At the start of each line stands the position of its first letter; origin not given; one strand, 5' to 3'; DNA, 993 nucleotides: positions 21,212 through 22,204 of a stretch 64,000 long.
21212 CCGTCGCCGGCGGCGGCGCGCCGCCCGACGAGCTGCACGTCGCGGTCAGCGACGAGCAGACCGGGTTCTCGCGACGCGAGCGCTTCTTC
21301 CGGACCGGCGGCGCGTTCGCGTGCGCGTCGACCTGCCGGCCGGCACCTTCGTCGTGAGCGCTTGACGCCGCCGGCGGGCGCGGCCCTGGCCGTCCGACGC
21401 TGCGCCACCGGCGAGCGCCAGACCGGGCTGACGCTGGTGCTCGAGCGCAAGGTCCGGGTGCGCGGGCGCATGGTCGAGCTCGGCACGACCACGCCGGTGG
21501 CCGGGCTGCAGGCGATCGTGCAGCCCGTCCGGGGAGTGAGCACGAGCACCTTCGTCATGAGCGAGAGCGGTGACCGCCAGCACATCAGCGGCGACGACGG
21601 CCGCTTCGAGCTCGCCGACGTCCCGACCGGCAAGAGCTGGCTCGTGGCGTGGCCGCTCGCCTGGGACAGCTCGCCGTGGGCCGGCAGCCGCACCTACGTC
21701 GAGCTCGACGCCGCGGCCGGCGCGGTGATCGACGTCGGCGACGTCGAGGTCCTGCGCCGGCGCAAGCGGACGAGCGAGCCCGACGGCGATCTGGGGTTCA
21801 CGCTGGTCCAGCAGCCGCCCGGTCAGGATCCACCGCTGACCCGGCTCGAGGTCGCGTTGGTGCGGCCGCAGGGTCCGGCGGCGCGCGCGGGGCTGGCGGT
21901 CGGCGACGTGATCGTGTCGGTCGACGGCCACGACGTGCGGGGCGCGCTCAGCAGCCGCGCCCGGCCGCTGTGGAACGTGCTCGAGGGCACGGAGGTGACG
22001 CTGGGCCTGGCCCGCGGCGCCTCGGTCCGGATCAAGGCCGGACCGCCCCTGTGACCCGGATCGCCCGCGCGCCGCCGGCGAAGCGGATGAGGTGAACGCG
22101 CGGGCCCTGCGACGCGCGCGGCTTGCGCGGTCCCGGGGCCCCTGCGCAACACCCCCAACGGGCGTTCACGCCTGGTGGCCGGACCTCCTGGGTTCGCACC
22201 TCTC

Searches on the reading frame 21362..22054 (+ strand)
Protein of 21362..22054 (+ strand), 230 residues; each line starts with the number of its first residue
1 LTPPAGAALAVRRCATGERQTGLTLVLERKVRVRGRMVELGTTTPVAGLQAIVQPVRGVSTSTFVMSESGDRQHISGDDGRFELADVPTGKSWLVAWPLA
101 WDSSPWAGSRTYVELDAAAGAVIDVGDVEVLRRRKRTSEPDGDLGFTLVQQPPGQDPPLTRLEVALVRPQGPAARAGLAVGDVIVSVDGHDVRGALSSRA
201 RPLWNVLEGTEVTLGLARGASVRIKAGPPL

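Call 53: search_protein_families(library=pfam, proteins=[window:21362-22054:+], max_evalue=0.001)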
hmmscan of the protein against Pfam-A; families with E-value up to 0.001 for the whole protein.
window:21362-22054:+ (230 aa): 3 families
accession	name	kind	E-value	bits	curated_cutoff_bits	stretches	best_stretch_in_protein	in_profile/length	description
PF17820.7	PDZ_6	-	1.7e-10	40.9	27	1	164-193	2-31/54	PDZ domain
PF13180.12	PDZ_2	-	6.8e-10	39.5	27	1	142-220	1-71/80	PDZ domain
PF00595.29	PDZ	-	1.2e-08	35.7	23.2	1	140-195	8-60/81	PDZ domain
